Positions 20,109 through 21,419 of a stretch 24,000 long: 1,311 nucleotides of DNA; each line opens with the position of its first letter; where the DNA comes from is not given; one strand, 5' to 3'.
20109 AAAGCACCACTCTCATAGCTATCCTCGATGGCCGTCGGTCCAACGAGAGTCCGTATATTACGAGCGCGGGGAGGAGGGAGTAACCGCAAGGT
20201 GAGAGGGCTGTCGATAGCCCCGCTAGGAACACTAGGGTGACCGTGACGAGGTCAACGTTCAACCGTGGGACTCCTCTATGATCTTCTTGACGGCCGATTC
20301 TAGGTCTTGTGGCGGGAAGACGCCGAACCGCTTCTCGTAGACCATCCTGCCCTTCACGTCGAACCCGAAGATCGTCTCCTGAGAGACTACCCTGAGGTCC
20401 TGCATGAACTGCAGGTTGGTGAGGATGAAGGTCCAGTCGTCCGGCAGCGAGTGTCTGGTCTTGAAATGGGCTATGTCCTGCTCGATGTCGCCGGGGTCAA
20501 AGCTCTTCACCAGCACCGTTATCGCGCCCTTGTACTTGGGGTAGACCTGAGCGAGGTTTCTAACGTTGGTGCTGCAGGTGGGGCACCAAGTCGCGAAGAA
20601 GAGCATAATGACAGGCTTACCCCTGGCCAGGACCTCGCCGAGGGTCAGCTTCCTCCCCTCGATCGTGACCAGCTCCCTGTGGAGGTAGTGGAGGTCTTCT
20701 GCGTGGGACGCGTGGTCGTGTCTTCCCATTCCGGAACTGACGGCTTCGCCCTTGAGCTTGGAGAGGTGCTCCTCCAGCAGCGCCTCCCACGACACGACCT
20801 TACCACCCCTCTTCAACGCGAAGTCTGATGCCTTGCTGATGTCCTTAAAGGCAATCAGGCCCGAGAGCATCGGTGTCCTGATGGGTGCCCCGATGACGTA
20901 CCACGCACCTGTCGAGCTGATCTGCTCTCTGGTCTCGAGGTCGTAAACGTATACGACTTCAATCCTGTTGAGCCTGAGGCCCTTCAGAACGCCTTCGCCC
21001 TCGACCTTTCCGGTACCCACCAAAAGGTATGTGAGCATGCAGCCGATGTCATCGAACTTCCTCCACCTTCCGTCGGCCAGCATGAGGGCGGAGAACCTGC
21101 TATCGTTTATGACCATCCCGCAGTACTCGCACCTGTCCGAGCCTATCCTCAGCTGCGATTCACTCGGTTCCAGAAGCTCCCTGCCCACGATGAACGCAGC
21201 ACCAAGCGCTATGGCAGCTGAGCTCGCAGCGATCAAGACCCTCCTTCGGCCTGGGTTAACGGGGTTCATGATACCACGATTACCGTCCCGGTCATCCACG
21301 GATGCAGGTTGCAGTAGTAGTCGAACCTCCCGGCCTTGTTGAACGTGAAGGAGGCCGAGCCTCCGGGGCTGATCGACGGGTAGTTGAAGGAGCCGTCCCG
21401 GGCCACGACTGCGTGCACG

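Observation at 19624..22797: Compact four-gene extracytoplasmic copper module: oxidase, cupredoxin, NosL-thioredoxin fusion and CcdA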

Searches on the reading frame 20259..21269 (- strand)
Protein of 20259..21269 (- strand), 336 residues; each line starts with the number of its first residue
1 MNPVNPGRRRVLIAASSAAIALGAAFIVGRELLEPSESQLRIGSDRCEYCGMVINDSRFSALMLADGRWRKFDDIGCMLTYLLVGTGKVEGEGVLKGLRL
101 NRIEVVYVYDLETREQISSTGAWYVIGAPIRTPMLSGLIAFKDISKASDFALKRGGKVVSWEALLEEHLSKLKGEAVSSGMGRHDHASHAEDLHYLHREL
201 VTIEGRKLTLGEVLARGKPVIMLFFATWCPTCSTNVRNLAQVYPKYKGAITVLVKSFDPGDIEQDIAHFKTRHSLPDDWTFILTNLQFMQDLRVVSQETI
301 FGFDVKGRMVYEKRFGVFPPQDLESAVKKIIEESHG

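Call 3: search_protein_families(library=pfam, proteins=[window:20259-21269:-], max_evalue=0.01)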
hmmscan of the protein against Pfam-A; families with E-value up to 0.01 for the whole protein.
window:20259-21269:- (336 aa): 7 families
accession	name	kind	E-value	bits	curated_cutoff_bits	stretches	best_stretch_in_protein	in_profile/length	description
PF05573.18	NosL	-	1.4e-11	45.3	24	1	44-167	7-129/131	NosL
PF00578.27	AhpC-TSA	-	2.5e-07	31.1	26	1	200-274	10-81/124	AhpC/TSA family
PF08534.16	Redoxin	-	1.8e-05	25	26.6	1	204-247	17-59/148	Redoxin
PF13905.12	Thioredoxin_8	-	2.1e-05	25.2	27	1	217-283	1-64/94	Thioredoxin-like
PF13098.12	Thioredoxin_2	-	8.8e-05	23.2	27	1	215-324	3-101/104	Thioredoxin-like domain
PF00085.26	Thioredoxin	-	0.0052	17.2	23.5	1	213-252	14-53/103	Thioredoxin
PF13899.12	Thioredoxin_7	-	0.0057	17.2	27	0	214-241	14-41/83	Thioredoxin-like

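Call 4: search_protein_families(library=ncbifam, proteins=[window:20259-21269:-], max_evalue=0.01)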
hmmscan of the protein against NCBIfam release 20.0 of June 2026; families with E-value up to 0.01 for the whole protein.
window:20259-21269:- (336 aa): 7 families
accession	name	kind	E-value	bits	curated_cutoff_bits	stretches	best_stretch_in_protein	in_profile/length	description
NF011941.0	PRK15412.1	equivalog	1.7e-06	27.7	359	1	211-328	62-173/185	thiol:disulfide interchange protein DsbE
NF002854.0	PRK03147.1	subfamily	1.9e-06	27.9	170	1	200-275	47-119/176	thiol-disulfide oxidoreductase ResA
NF041202.1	StoA_CxxC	exception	9.9e-06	25.5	210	1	199-310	37-145/163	endospore biogenesis thiol-disulfide oxidoreductase StoA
TIGR00385.1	dsbE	subfamily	0.00014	21.5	123.15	1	207-308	53-149/173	DsbE family thiol:disulfide interchange protein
TIGR01068.1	thioredoxin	equivalog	0.0023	18.1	96.8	1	212-253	8-50/101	thioredoxin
NF010625.0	PRK14018.1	equivalog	0.0024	16.5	522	1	209-247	48-86/521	bifunctional peptide-methionine (S)-S-oxide reductase MsrA/peptide-methionine (R)-S-oxide reductase MsrB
NF008229.0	PRK10996.1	equivalog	0.0075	16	125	0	202-250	37-85/141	thioredoxin TrxC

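Call 7: find_homologous_proteins(query=window:20259-21269:-, max_evalue=0.001)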
Query window:20259-21269:- (336 aa): 16 proteins with E <= 0.001 among 6835 candidates.
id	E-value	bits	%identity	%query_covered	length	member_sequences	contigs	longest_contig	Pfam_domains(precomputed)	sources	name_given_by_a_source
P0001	1.2e-223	759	100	100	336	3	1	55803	PF08534.17,PF00578.28,PF05573.19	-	-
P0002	2.0e-171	588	75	100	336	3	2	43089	PF08534.17,PF00578.28,PF05573.19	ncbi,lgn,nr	ncbi:MAG: nitrous oxide reductase accessory protein NosL [Nitrososphaerota archaeon]|nr:nitrous oxid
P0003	2.6e-107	377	52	100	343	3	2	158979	PF08534.17,PF13905.13,PF00578.28,PF05573.19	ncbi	-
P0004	2.3e-104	367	49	100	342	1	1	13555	PF08534.17,PF13899.13,PF13905.13,PF13098.14,PF00578.28,PF05573.19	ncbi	-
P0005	2.3e-103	364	51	98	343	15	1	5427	PF08534.17,PF00578.28,PF05573.19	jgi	-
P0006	1.0e-68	250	41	84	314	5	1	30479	PF08534.17,PF13905.13,PF00578.28,PF05573.19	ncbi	ncbi:MAG: nitrous oxide reductase accessory protein NosL [Candidatus Caldarchaeum sp.]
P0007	1.8e-68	249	39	96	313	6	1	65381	PF08534.17,PF13905.13,PF00578.28,PF05573.19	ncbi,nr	ncbi:MAG: nitrous oxide reductase accessory protein NosL [Candidatus Caldarchaeum sp.]|nr:nitrous ox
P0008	8.3e-66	241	38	96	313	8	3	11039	PF08534.17,PF00578.28,PF05573.19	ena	-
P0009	1.2e-63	234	40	94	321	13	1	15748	PF08534.17,PF00578.28,PF05573.19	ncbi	ncbi:MAG: nitrous oxide reductase accessory protein NosL [Candidatus Caldarchaeum sp.]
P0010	5.2e-63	231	39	89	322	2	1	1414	PF08534.17,PF13899.13,PF13905.13,PF13098.14,PF00578.28,PF05573.19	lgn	-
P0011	1.6e-62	230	37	96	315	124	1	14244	PF08534.17,PF00578.28,PF05573.19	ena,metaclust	metaclust:\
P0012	3.3e-60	222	39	82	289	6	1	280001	PF08534.17,PF00578.28,PF05573.19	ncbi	ncbi:MAG: nitrous oxide reductase accessory protein NosL [Candidatus Caldarchaeum sp.]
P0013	5.3e-60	222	39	82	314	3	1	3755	PF08534.17,PF13905.13,PF00578.28,PF05573.19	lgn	-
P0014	2.8e-50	190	36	93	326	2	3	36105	PF08534.17,PF13905.13,PF00578.28,PF05573.19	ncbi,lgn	ncbi:MAG: nitrous oxide reductase accessory protein NosL [Nitrososphaerota archaeon]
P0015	2.6e-48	183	41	65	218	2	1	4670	PF08534.17,PF13905.13,PF00578.28,PF05573.19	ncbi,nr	ncbi:MAG: redoxin domain-containing protein, partial [Candidatus Caldarchaeum sp.]|nr:redoxin domain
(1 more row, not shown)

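Call 9: find_encoding_contigs(protein=P0003, flank=6000, max_places=2)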
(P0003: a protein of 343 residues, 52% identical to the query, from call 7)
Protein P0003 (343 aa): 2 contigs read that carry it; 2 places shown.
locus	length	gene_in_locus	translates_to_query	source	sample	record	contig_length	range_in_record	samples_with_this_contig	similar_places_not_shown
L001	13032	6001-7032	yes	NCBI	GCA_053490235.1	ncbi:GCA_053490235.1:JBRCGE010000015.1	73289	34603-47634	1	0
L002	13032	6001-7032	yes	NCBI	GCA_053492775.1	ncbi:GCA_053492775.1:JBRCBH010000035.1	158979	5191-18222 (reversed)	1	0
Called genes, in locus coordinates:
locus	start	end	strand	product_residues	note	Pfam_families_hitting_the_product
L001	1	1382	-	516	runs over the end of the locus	PF18490:tRNA_bind_4, PF00587:tRNA-synt_2b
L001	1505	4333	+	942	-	PF00270:DEAD, PF04851:ResIII (weak), PF00271:Helicase_C, PF19306:WHD_Lhr, PF08494:DEAD_assoc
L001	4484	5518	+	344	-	PF07732:Cu-oxidase_3, PF07731:Cu-oxidase_2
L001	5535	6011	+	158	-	PF13473:Cupredoxin_1, PF00127:Copper-bind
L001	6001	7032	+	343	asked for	PF05573:NosL, PF00578:AhpC-TSA, PF08534:Redoxin (weak), PF13905:Thioredoxin_8 (weak)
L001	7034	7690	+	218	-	-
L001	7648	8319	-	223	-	-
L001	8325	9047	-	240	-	-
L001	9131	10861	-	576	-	PF02463:SMC_N, PF13175:AAA_15 (weak), PF13476:AAA_23, PF13304:AAA_21 (faint)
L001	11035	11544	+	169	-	PF02002:TFIIE_alpha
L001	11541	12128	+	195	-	PF01994:Trm56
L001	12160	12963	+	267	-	PF05625:PAXNEB (weak), PF06745:ATPase, PF13481:AAA_25 (weak)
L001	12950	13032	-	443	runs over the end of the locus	PF01336:tRNA_anti-codon (weak)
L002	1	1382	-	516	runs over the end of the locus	PF18490:tRNA_bind_4, PF00587:tRNA-synt_2b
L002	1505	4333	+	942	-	PF00270:DEAD, PF04851:ResIII (weak), PF00271:Helicase_C, PF19306:WHD_Lhr, PF08494:DEAD_assoc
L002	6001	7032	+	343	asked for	PF05573:NosL, PF00578:AhpC-TSA, PF08534:Redoxin (weak), PF13905:Thioredoxin_8 (weak)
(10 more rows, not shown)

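Call 10: find_encoding_contigs(protein=P0007, flank=6000, max_places=2)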
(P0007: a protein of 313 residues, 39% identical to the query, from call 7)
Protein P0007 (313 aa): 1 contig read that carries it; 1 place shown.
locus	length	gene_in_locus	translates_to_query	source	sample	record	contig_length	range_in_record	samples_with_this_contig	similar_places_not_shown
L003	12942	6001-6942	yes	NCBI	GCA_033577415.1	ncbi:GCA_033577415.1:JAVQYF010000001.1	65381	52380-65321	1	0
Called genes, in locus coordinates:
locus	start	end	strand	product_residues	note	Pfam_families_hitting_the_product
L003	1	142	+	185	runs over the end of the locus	PF18306:LDcluster4, PF03641:Lysine_decarbox (weak)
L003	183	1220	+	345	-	PF01916:DS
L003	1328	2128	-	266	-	PF01061:ABC2_membrane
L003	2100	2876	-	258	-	PF01061:ABC2_membrane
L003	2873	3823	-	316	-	PF03215:Rad17 (weak), PF00005:ABC_tran, PF13304:AAA_21, PF13732:DrrA1-3_C (weak)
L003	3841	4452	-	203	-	PF04967:HTH_10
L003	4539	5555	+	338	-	PF07731:Cu-oxidase_2 (weak), PF07732:Cu-oxidase_3, PF07731:Cu-oxidase_2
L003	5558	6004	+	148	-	PF13473:Cupredoxin_1, PF00127:Copper-bind (faint)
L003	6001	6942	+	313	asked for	PF05573:NosL, PF08534:Redoxin, PF00578:AhpC-TSA, PF13905:Thioredoxin_8 (weak)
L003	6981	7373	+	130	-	PF05168:HEPN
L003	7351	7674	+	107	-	PF01909:NTP_transf_2, PF18765:Polbeta (weak)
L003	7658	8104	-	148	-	PF12802:MarR_2 (weak), PF24034:DUF7343, PF09339:HTH_IclR (weak)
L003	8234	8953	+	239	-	-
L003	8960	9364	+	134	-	PF19609:DUF6114 (weak)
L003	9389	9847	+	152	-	PF04214:DUF411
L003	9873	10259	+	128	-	PF05168:HEPN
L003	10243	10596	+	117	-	PF22600:MTPAP-like_central, PF14792:DNA_pol_B_palm (weak), PF01909:NTP_transf_2, PF18765:Polbeta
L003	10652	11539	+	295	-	PF01555:N6_N4_Mtase, PF01170:UPF0020, PF08241:Methyltransf_11 (faint), PF01555:N6_N4_Mtase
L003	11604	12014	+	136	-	PF04024:PspC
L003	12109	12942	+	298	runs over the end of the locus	PF00296:Bac_luciferase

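Call 11: find_encoding_contigs(protein=P0012, flank=6000, max_places=2)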
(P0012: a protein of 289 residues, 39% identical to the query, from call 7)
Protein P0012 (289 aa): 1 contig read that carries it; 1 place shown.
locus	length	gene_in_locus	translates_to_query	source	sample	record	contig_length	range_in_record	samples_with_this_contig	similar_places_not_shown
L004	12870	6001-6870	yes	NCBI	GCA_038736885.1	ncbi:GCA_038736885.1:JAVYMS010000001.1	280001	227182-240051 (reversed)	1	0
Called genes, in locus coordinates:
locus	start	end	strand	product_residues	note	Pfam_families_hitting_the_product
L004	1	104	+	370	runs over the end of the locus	PF00702:Hydrolase (faint), PF13419:HAD_2 (faint)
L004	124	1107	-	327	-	PF00288:GHMP_kinases_N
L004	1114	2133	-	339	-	PF00180:Iso_dh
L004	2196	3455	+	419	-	PF13353:Fer4_12 (weak), PF04055:Radical_SAM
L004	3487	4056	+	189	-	-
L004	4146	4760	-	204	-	PF04967:HTH_10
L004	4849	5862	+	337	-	PF07731:Cu-oxidase_2 (weak), PF07732:Cu-oxidase_3, PF07731:Cu-oxidase_2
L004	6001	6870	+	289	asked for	PF05573:NosL, PF08534:Redoxin, PF00578:AhpC-TSA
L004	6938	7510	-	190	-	-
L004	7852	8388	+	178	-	PF01814:Hemerythrin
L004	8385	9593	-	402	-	-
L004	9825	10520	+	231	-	-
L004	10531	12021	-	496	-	PF00662:Proton_antipo_N, PF00361:Proton_antipo_M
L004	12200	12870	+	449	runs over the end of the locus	PF02830:V4R (weak)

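Call 12: find_encoding_contigs(protein=P0014, flank=6000, max_places=2)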
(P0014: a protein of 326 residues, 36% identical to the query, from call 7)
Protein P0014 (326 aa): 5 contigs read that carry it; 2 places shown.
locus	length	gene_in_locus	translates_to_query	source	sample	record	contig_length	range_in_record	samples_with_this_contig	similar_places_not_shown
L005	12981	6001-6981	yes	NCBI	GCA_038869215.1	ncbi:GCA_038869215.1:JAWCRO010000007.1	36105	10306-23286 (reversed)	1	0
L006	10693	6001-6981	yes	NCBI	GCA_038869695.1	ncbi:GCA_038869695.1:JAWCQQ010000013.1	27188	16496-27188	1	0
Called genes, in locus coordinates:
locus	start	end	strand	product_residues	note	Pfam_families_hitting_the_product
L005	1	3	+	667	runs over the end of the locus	PF02665:Nitrate_red_gam (weak), PF12797:Fer4_2 (faint), PF13183:Fer4_8, PF13237:Fer4_10, PF13187:Fer4_9, PF13484:Fer4_16 (faint), PF13534:Fer4_17 (weak), PF02754:CCG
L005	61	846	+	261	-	PF01012:ETF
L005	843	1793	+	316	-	PF01012:ETF, PF00766:ETF_alpha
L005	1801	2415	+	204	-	PF12804:NTP_transf_3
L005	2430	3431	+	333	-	PF00586:AIRS, PF02769:AIRS_C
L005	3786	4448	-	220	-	PF04967:HTH_10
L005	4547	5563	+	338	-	PF07731:Cu-oxidase_2 (weak), PF07732:Cu-oxidase_3, PF07731:Cu-oxidase_2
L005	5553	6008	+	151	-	PF13473:Cupredoxin_1 (weak), PF00127:Copper-bind (faint)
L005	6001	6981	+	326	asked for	PF05573:NosL, PF00578:AhpC-TSA (weak), PF08534:Redoxin (weak), PF13905:Thioredoxin_8 (weak)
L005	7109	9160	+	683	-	PF00136:DNA_pol_B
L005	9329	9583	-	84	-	-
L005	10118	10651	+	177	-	PF12838:Fer4_7 (weak), PF13187:Fer4_9 (weak), PF13247:Fer4_11, PF13187:Fer4_9 (weak), PF00037:Fer4, PF12837:Fer4_6, PF13237:Fer4_10, PF12838:Fer4_7, +6 more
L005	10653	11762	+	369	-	-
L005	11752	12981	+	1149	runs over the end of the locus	PF04879:Molybdop_Fe4S4 (faint), PF00384:Molybdopterin, PF01568:Molydop_binding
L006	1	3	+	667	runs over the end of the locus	PF02665:Nitrate_red_gam (weak), PF12797:Fer4_2 (faint), PF13183:Fer4_8, PF13237:Fer4_10, PF13187:Fer4_9, PF13484:Fer4_16 (faint), PF13534:Fer4_17 (weak), PF02754:CCG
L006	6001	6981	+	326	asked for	PF05573:NosL, PF00578:AhpC-TSA (weak), PF08534:Redoxin (weak), PF13905:Thioredoxin_8 (weak)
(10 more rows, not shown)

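Call 19: search_solved_structures(query=A2, max_evalue=0.01, show_alignments=3)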
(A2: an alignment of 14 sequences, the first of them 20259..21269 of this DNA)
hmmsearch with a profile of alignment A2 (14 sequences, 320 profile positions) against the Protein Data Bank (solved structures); distinct sequences matched with E-value up to 0.01: 81 (the best 60 are shown).
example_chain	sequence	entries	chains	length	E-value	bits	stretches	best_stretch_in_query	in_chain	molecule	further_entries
2m72_A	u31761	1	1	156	5.5e-14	54.9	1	181-299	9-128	Uncharacterized thioredoxin-like protein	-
3c71_A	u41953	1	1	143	2.1e-10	43.1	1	182-309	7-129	Thiol-disulfide oxidoreductase resA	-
7osf_H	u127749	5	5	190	5.2e-09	38.5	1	32-176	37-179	Copper-binding lipoprotein NosL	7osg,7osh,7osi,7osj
7znq_L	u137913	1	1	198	5.6e-09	38.4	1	32-176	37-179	Copper-binding lipoprotein NosL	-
1st9_A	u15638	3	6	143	8.6e-09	37.8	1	182-309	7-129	Thiol-disulfide oxidoreductase resA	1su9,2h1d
3c73_A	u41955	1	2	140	8.7e-09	37.8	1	184-309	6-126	Thiol-disulfide oxidoreductase resA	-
2h1b_A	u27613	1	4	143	9.6e-09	37.6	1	182-309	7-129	Thiol-disulfide oxidoreductase resA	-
2f9s_A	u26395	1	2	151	9.9e-09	37.6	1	182-309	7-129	Thiol-disulfide oxidoreductase resA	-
4nmu_A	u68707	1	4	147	2e-08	36.6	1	183-316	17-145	Thiol-disulfide oxidoreductase ResA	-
5um7_A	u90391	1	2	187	1.1e-07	34.2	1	203-257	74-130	Thioredoxin signature protein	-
2h19_A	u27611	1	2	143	4.5e-07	32.1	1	182-309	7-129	Thiol-disulfide oxidoreductase resA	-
2h1a_A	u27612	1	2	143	4.6e-07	32.1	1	182-309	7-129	Thiol-disulfide oxidoreductase resA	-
2cx3_A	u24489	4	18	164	5.3e-07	31.9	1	190-299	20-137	bacterioferritin comigratory protein | Thiol peroxidase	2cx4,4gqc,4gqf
3erw_A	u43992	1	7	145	7.5e-07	31.4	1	187-310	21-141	Sporulation thiol-disulfide oxidoreductase A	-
2g0f_A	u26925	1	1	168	8.2e-07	31.3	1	185-227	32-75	Thiol:disulfide interchange protein dsbE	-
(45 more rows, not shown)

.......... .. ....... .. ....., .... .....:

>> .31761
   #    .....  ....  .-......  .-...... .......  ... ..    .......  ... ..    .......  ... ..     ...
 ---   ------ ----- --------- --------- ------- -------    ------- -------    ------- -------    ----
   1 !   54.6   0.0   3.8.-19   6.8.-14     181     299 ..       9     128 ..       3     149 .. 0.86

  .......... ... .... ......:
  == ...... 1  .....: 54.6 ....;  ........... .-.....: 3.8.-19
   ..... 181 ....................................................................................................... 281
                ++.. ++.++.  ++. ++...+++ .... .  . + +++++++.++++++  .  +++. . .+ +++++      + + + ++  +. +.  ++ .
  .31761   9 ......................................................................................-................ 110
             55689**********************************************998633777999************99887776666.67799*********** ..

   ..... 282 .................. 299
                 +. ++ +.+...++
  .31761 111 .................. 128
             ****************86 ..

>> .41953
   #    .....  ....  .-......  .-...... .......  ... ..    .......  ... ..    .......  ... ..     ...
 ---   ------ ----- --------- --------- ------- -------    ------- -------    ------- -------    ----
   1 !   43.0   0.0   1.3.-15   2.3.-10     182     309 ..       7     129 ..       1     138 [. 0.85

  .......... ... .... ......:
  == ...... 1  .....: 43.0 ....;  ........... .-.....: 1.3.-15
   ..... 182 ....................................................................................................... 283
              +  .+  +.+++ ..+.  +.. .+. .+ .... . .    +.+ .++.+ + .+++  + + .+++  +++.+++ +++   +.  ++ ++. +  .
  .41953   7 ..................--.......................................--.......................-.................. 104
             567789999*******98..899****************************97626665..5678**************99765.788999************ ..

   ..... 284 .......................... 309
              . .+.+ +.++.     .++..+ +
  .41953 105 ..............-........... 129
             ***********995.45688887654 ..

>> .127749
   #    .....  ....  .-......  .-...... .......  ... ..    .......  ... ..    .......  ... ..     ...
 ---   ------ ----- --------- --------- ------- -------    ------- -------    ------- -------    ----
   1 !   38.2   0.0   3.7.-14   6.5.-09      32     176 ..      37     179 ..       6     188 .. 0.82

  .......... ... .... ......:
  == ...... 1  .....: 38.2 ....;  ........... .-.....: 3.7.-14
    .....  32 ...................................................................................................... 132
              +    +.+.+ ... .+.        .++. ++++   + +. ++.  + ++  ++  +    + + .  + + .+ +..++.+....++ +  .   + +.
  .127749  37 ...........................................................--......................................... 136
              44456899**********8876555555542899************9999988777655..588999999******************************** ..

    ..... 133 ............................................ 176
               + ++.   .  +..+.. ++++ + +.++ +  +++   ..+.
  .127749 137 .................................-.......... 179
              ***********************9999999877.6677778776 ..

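Call 28: search_protein_representatives(alignment_id=A2)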
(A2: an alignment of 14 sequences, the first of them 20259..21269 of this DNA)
Query: 14 sequences, 320 profile positions. Proteins with E-value up to 0.001 (for the whole library): 12866; up to 1e-10: 963; up to 1e-30: 9. The best 150 are listed.
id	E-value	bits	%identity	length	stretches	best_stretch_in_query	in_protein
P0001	4.8e-136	469.1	-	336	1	3-318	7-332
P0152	4.3e-119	413.4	-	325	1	2-315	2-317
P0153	4.2e-78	278.7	-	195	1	125-313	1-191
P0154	4.7e-46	173.4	-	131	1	2-132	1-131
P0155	2.5e-40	154.6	-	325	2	172-317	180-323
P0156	1.6e-38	148.7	-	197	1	168-316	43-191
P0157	1.8e-37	145.3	-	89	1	232-317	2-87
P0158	2.1e-36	141.7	-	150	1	2-109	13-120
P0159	2.9e-32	128.1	-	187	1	180-318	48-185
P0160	1.5e-30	122.5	-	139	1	186-317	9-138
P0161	5.5e-29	117.3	-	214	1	159-316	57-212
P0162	7.9e-29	116.8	-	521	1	186-317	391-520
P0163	1.0e-28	116.4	-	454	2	31-155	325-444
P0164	9.9e-28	113.2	-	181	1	184-316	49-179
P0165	1.0e-27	113.2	-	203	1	175-316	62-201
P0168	1.2e-25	106.3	-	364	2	29-162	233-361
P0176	8.3e-23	97.0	-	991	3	144-258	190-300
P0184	3.6e-22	95.0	-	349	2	36-168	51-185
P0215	2.5e-19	85.6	-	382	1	148-317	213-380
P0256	1.1e-17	80.2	-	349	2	177-308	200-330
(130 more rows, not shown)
